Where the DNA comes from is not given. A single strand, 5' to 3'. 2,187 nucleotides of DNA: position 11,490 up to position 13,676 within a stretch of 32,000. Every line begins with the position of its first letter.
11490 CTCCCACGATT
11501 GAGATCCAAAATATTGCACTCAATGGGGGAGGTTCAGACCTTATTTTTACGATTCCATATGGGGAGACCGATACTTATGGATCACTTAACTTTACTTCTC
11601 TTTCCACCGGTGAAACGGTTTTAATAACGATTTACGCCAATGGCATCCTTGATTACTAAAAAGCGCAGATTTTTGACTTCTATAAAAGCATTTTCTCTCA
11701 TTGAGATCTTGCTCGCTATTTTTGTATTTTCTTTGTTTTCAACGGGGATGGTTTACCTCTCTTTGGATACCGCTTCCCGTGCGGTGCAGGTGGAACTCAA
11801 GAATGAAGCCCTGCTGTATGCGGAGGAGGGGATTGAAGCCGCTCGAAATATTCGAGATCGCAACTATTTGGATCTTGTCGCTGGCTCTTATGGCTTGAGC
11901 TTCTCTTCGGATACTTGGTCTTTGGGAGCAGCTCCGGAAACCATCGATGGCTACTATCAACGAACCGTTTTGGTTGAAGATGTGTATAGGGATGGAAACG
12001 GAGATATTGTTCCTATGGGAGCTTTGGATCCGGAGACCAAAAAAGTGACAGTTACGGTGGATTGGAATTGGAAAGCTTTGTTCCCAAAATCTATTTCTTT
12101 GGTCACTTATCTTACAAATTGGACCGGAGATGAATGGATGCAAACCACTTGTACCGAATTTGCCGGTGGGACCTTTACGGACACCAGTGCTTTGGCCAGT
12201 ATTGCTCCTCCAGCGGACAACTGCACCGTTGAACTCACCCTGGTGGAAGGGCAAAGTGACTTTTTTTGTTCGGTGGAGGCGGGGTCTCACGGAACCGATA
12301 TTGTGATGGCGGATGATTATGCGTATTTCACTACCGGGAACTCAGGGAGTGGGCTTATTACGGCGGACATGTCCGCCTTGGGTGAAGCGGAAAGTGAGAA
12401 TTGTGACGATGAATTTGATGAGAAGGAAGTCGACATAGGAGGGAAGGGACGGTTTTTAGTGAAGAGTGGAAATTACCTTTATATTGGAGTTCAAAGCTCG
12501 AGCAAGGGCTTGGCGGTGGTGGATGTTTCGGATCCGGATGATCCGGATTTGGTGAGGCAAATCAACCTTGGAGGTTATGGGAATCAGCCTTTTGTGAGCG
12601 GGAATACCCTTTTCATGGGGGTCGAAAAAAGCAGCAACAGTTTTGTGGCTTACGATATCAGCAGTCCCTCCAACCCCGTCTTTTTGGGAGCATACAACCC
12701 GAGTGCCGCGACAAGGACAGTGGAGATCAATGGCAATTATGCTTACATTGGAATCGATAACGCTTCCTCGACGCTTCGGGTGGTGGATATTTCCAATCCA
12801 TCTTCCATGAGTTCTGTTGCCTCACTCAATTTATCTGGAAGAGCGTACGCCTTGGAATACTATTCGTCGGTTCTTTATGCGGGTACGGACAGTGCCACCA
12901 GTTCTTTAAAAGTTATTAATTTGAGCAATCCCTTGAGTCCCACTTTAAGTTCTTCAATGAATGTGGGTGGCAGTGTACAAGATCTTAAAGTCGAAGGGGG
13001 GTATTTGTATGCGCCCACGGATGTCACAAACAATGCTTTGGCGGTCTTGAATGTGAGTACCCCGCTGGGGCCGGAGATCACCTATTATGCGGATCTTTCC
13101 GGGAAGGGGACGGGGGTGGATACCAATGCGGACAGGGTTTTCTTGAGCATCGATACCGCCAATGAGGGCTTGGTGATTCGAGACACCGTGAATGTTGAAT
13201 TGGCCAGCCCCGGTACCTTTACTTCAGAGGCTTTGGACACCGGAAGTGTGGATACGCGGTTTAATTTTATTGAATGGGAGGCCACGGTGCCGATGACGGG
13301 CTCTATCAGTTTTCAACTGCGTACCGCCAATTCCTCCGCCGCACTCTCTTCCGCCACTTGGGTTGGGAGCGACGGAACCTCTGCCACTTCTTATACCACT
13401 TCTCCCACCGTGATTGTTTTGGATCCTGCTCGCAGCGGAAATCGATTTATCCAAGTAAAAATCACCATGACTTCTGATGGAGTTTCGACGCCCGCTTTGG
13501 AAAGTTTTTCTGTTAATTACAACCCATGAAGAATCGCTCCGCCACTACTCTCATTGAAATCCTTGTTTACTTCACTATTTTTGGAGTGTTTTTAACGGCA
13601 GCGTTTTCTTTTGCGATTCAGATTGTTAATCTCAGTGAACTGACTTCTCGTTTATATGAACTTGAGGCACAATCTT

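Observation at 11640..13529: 629-aa pilin fused to a seven-blade LVIVD-type beta-propeller and a C-terminal beta domain: candidate pilus-tip adhesin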

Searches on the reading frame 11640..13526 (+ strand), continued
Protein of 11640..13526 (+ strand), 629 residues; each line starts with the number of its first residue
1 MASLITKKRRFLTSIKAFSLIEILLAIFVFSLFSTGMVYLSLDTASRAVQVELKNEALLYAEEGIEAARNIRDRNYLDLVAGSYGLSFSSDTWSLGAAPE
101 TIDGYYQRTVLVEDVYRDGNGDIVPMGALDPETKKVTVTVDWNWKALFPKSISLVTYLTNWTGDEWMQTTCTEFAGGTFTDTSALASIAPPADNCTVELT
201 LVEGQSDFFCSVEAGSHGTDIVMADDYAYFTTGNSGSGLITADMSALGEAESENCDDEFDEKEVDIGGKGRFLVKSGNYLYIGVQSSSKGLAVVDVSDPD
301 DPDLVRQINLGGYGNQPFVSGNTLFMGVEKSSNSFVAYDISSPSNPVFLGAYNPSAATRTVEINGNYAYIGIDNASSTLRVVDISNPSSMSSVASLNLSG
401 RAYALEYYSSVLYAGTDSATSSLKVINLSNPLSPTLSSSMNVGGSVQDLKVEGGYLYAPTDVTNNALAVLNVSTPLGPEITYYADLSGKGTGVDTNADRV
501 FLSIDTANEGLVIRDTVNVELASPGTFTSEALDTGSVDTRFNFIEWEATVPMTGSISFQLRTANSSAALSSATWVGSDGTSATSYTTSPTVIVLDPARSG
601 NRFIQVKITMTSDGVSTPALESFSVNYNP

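Call 23: predict_structure(alignment_id=A1)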
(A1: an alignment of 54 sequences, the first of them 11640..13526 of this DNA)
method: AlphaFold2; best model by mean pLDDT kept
length: 629 residues; sequences in the alignment: 54
mean_pLDDT: 89.7   pTM: 0.62
mean pLDDT of the five models: 89.7, 88.9, 88.8, 87.7, 86.8
residues with pLDDT >= 90: 427; 70-90: 171; 50-70: 14; < 50: 17
segments of 3 or more residues with pLDDT < 50: 1-17
pLDDT, mean of each block of 10 residues (from residue 1): 36 48 85 86 83 93 94 89 94 93 95 90 86 94 91 93 86 94 87 90 78 87 94 90 81 68 92 96 94 96 96 96 97 96 96 95 97 91 97 94 94 93 95 94 94 94 91 89 89 92 87 84 89 90 94 92 95 95 95 93 96 84 92
secondary structure, 60 per line:
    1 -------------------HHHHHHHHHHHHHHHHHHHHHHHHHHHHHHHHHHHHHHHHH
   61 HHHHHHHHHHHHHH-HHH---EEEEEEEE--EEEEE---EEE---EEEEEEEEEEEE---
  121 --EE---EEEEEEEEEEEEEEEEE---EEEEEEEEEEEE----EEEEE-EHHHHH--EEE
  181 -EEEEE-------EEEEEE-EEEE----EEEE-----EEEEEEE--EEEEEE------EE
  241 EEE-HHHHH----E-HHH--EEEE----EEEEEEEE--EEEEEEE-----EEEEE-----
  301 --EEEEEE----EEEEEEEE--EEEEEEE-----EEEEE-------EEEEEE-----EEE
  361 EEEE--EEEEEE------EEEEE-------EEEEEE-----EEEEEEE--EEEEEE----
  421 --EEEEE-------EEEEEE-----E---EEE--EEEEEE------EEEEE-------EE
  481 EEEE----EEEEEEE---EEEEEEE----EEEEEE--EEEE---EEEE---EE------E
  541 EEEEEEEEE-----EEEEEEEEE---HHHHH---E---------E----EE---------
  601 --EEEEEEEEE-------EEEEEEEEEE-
elements in order: H20-74 E82-89 E92-96 E100-102 E106-117 E128-144 E148-159 E164-168 H171-175 E178-180 E182-186 E194-199 E201-204 E209-212 E218-224 E227-232 E239-243 H245-249 E261-264 E269-276 E279-285 E291-295 E303-308 E313-320 E323-329 E335-339 E347-352 E358-364 E367-372 E379-383 E391-396 E402-408 E411-416 E423-427 E435-440 E450-452 E455-460 E467-471 E479-484 E489-495 E499-505 E510-515 E518-521 E525-528 E540-549 E555-563 H567-571 E603-611 E619-628

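Call 25: fold_search(model_id=the predicted structure, library=pdb)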
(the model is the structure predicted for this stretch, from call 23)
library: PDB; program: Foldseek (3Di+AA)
matches with E <= 10: 1451; with E <= 0.001: 958
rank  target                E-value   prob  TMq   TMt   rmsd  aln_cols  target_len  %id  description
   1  8eap_D                8.6e-11  1.00  0.37  0.45   9.0       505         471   10  Cryo-EM structure of the in-situ gp10-gp26 from bacteriophage P22 (released 2023-09-06)
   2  8h93_B                2.1e-10  1.00  0.40  0.66   8.2       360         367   12  Structure of dimeric mouse SCMC core complex (released 2024-01-10)
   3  9w2m_G                7.0e-10  1.00  0.39  0.65   3.9       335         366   12  Cryo-EM structure of the Cytoplasmic lattice(CPL) from mouse oocyte (released 2026-02-25)
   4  2ce8_A                1.2e-09  1.00  0.39  0.70   3.9       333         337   12  An EH1 peptide bound to the Groucho-TLE WD40 domain. (released 2006-06-14)
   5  2ce9_D                1.5e-09  1.00  0.39  0.72   3.8       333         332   14  A WRPW peptide bound to the Groucho-TLE WD40 domain. (released 2006-06-14)
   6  5hrm_B                1.9e-09  1.00  0.37  0.47   6.5       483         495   12  Crystal structure of phosphotriesterase from Sphingobium sp. TCM1 (released 2016-07-13)
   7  8u10_1                1.9e-09  1.00  0.33  0.41  10.1       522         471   10  In situ cryo-EM structure of bacteriophage P22 gp1:gp4:gp5:gp10:gp9 N-term complex in conformation 1 at 3.2A resolutio (released 2023-11-22)
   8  9ode_B                2.9e-09  1.00  0.37  0.67   7.5       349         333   12  Structure of the MOR/Gi/Lofentanil Complex, Nucleotide Free (released 2026-03-04)
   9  9jco_B                3.0e-09  1.00  0.38  0.66   4.7       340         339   11  Cryo-EM structure of the proton-sensing GPCR (GPR4)-Gs protein complex at pH 6.5 (released 2025-07-09)
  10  4imm_B                3.1e-09  1.00  0.33  0.58  11.1       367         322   14  The crystal structure of BamB from Moraxella catarrhalis (released 2014-03-26)
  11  3v7d_B                4.4e-09  1.00  0.32  0.43   8.3       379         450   11  Crystal Structure of ScSkp1-ScCdc4-pSic1 peptide complex (released 2012-05-02)
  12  9l4j_B                4.6e-09  1.00  0.39  0.64   4.2       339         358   12  Structure of mouse SCMCcore complex contain ZBED3 (released 2025-10-01)
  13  1nex_B                4.8e-09  1.00  0.36  0.50   5.2       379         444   13  Crystal Structure of ScSkp1-ScCdc4-CPD peptide complex (released 2003-02-18)
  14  8qpv_B                5.5e-09  1.00  0.33  0.53  11.3       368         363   14  Handover Complex: BAM bound OmpX and extended SurA (released 2024-09-25)
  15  8xi3_B                6.3e-09  1.00  0.39  0.61   5.8       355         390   13  Structure of mouse SCMC-14-3-3gama complex (released 2024-10-02)
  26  5hrm_A                1.1e-08  1.00  0.37  0.46   6.5       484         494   12  Crystal structure of phosphotriesterase from Sphingobium sp. TCM1 (released 2016-07-13)
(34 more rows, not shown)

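Call 29: find_related_loci(query=A1, collection=genome_contigs, flank=7000)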
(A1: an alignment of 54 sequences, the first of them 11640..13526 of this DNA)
Query A1 (629 aa) in genome_contigs; peptide patterns used: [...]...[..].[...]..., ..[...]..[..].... (x = any residue, [..] = any of these).
205 stretches matched a pattern; 106 encode a relative of the query (tblastn E <= 1e-3); the best 80 are kept; 80 distinct loci.
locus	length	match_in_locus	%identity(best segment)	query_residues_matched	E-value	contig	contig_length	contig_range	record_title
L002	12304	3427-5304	76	1-629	0e+0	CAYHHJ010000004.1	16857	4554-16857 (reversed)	MAG TPA_asm: uncultured Candidatus Peribacteria bacterium isolate ERP119702_co1_18 genome assembly, contig: NODE_3953_le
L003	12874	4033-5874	66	6-629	0e+0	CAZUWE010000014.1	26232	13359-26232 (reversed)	MAG TPA_asm: uncultured Candidatus Peribacteria bacterium isolate SRP342105_co1_252 genome assembly, contig: NODE_2424_l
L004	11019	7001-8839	58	1-629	0e+0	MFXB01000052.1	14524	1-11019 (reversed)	MAG: Candidatus Peregrinibacteria bacterium RIFCSPLOWO2_01_FULL_48_20 rifcsplowo2_01_scaffold_43828, whole genome shotgu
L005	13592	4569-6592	73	5-629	0e+0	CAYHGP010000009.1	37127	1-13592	MAG TPA_asm: uncultured Candidatus Peribacteria bacterium isolate ERP119702_co2_217 genome assembly, contig: NODE_455_le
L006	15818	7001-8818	49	16-629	0e+0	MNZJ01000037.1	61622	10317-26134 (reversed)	MAG: Candidatus Peregrinibacteria bacterium CG2_30_44_17 cg2_3.0_scaffold_152_c, whole genome shotgun sequence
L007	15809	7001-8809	48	18-629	0e+0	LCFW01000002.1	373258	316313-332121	MAG: Candidatus Peregrinibacteria bacterium GW2011_GWF2_43_17 UV80_C0002, whole genome shotgun sequence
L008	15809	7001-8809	48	18-629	0e+0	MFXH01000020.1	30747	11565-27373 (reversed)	MAG: Candidatus Peregrinibacteria bacterium RIFOXYA2_FULL_41_18 rifoxya2_full_scaffold_896, whole genome shotgun sequenc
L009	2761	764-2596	48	10-629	0e+0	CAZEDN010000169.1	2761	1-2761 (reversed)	MAG TPA_asm: uncultured Candidatus Peribacteria bacterium isolate SRP167671_co1_121 genome assembly, contig: NODE_44243_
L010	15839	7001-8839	47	8-629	0e+0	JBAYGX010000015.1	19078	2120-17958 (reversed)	MAG: Candidatus Gracilibacteria bacterium isolate SO_2016_GW1_135 scaffold04953_OW334_2016, whole genome shotgun sequenc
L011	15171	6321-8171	46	1-629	0e+0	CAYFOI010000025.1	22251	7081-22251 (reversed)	MAG TPA_asm: uncultured Candidatus Peribacteria bacterium isolate ERP019367_co2_39 genome assembly, contig: NODE_1672_le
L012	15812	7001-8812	46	17-629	0e+0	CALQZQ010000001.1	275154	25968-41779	MAG: Candidatus Peribacteria bacterium isolate MaH-04nov19-42 genome assembly, contig: MaH-04nov19-C9, whole genome shot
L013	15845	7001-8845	47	8-629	0e+0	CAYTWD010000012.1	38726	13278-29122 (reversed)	MAG TPA_asm: uncultured Candidatus Peribacteria bacterium isolate SRP342105_co2_394 genome assembly, contig: NODE_1004_l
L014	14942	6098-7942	47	7-629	0e+0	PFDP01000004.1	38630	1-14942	MAG: Candidatus Peregrinibacteria bacterium CG10_big_fil_rev_8_21_14_0_10_36_19 CG10_8_21_14_0.10_scaffold_678_c, whole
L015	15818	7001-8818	45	16-629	0e+0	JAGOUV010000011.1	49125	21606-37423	Candidatus Gracilibacteria bacterium isolate Gw_Eff_bin_522 Gw_Eff_1098_length_49125_cov_17.819258, whole genome shotgun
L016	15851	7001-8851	45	1-629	2e-180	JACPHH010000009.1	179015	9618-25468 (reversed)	MAG: Candidatus Peregrinibacteria bacterium isolate NC_groundwater_409_Ag_B-0.1um_39_11 GD18-4_B1_scaffold_244544, whole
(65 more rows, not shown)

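Call 32: search_protein_families(library=pfam, alignment_id=A1, max_evalue=1)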
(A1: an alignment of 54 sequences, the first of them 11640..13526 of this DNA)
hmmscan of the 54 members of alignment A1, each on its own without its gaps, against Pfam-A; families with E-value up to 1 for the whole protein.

A. member 1, window:11640-13526:+ (629 aa): 5 families
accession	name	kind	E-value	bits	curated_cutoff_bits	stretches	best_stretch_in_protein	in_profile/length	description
PF08309.17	LVIVD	-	5.6e-22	77.3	20.2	4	358-395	4-39/42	LVIVD repeat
PF09826.15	Beta_propel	-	2.9e-05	23.6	22.4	1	277-414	21-127/495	Beta propeller domain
PF21959.2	DUF6923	-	3.2e-05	24.3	27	2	411-474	99-161/234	Repeat of unknown function (DUF6923)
PF07963.17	N_methyl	-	0.0098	15.9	21.2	1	16-37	5-26/27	Prokaryotic N-terminal methylation motif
PF23199.1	DUF7060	-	0.23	11.5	27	1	355-391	118-154/208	Domain of unknown function (DUF7060)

B. families by the number of members that match (of 54 scanned): 49 families (the first 25 are shown)
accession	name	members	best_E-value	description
PF08309.17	LVIVD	54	1.6e-41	LVIVD repeat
PF07963.17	N_methyl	51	3.6e-07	Prokaryotic N-terminal methylation motif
PF09826.15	Beta_propel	49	6.9e-14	Beta propeller domain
PF05694.17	SBP56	13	0.0033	56kDa selenium binding protein (SBP56)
PF21959.2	DUF6923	10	3.3e-06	Repeat of unknown function (DUF6923)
PF14564.11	Membrane_bind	5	0.00064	Membrane binding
PF23388.1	DUF7099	4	0.0018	Domain of unknown function (DUF7099)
PF11773.13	ComGE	3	0.0039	Competence system putative prepilin ComGE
PF24952.1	DUF7761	3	0.096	Domain of unknown function (DUF7761)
PF21544.3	PorZ_N_b_propeller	2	0.006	TSS9, PorZ, N-terminal beta-propeller domain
PF17992.7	Agarase_CBM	2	0.015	Agarase CBM like domain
PF13734.11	Inhibitor_I69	2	0.043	Spi protease inhibitor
PF09196.16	DUF1953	2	0.065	Domain of unknown function (DUF1953)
PF16240.10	DUF4899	2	0.1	Domain of unknown function (DUF4899)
PF03698.18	UPF0180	2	0.26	Uncharacterised protein family (UPF0180)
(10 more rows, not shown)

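Call 56: list_cluster_members(proteins=[P0001])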
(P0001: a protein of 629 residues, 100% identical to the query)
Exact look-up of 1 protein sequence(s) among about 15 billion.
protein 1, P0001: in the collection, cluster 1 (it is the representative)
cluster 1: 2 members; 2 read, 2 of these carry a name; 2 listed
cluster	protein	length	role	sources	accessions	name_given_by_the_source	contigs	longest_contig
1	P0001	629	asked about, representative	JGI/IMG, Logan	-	type II secretory pathway pseudopilin PulG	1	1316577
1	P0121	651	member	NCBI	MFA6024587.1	MAG: hypothetical protein WC777_05300 [Candidatus Gracilibacteria bacterium]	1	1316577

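Call 65: search_dna_similar(query=window:11640-13526:+, collection=plasmids, mode=protein, max_rows=8)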
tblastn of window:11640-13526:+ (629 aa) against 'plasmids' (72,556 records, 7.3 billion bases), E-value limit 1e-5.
No match.

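Call 90: find_related_loci(query=window:11640-13526:+, collection=metagenome_contigs, flank=3000)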
Query window:11640-13526:+ (629 aa) in metagenome_contigs; peptide patterns used: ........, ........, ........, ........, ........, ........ (x = any residue, [..] = any of these).
87 stretches matched a pattern; 9 encode a relative of the query (tblastn E <= 1e-3); 9 distinct loci.
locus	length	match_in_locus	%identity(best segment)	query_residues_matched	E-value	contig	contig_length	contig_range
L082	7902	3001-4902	74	1-629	0e+0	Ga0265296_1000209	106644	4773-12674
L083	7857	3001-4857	68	8-629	0e+0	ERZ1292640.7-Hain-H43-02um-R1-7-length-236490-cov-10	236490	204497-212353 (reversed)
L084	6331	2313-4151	58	1-629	0e+0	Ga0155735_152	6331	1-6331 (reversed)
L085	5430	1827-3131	27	18-466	3e-35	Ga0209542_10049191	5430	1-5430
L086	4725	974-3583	26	220-511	4e-16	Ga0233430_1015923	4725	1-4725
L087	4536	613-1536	29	276-480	7e-13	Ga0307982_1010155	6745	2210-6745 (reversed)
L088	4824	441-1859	26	265-561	5e-9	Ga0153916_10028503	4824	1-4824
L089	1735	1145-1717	23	276-479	4e-9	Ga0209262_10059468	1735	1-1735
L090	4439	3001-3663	22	273-460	2e-7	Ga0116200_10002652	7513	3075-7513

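Call 98: find_encoding_contigs(protein=P0001, flank=10000, max_places=2)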
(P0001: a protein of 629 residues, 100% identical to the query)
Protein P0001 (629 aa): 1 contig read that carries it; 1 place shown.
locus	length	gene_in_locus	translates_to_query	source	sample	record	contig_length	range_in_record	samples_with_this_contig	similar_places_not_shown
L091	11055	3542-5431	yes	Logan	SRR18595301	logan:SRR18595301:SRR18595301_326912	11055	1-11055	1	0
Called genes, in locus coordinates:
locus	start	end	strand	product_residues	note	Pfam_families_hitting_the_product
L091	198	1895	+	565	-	PF05157:MshEN, PF00437:T2SSE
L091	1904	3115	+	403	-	PF28597:T2SSF_N (faint), PF00482:T2SSF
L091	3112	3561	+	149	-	-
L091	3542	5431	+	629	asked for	PF08309:LVIVD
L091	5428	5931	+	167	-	-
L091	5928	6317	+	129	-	-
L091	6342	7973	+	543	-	PF11104:PilM_2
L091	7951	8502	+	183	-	-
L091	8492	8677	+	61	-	-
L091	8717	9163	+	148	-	PF07963:N_methyl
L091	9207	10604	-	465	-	-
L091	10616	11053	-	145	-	?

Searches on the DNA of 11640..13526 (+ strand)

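Call 94: search_rna_families(sources=[L003, L006, L007, L012, L015, L018, L026, L027, L057], threshold=gathering)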
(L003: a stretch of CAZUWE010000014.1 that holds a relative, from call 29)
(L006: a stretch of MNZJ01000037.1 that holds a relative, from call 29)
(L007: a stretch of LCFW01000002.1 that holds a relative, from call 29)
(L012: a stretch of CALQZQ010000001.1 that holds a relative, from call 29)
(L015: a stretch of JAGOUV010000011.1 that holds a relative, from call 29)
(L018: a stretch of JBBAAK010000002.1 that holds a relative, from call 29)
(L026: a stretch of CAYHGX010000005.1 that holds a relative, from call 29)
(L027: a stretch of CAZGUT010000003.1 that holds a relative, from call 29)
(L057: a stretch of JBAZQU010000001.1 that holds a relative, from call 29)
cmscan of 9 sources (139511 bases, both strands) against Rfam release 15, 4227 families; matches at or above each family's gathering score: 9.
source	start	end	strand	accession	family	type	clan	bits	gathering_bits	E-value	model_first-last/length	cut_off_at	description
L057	225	3196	+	RF02541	LSU_rRNA_bacteria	Gene; rRNA;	CL00112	2588.2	50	0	1-2925/2925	no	Bacterial large subunit ribosomal RNA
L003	1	395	+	RF02541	LSU_rRNA_bacteria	Gene; rRNA;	CL00112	416.1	50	7.2e-133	2518-2925/2925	5'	Bacterial large subunit ribosomal RNA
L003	495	609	+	RF00001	5S_rRNA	Gene; rRNA;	CL00113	90.6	38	7.8e-18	1-120/120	no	5S ribosomal RNA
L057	3272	3387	+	RF00001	5S_rRNA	Gene; rRNA;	CL00113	90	38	1.1e-17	1-120/120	no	5S ribosomal RNA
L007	2300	2373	+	RF00005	tRNA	Gene; tRNA;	CL00001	72.3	29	1.6e-13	1-71/71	no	tRNA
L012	174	247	-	RF00005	tRNA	Gene; tRNA;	CL00001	70.1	29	6.3e-13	1-71/71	no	tRNA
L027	13190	13263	-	RF00005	tRNA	Gene; tRNA;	CL00001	68.2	29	2.1e-12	1-71/71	no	tRNA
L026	13327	13398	-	RF00005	tRNA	Gene; tRNA;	CL00001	60.6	29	2.7e-10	1-71/71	no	tRNA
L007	2102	2183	-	RF00005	tRNA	Gene; tRNA;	CL00001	60.4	29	3e-10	1-71/71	no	tRNA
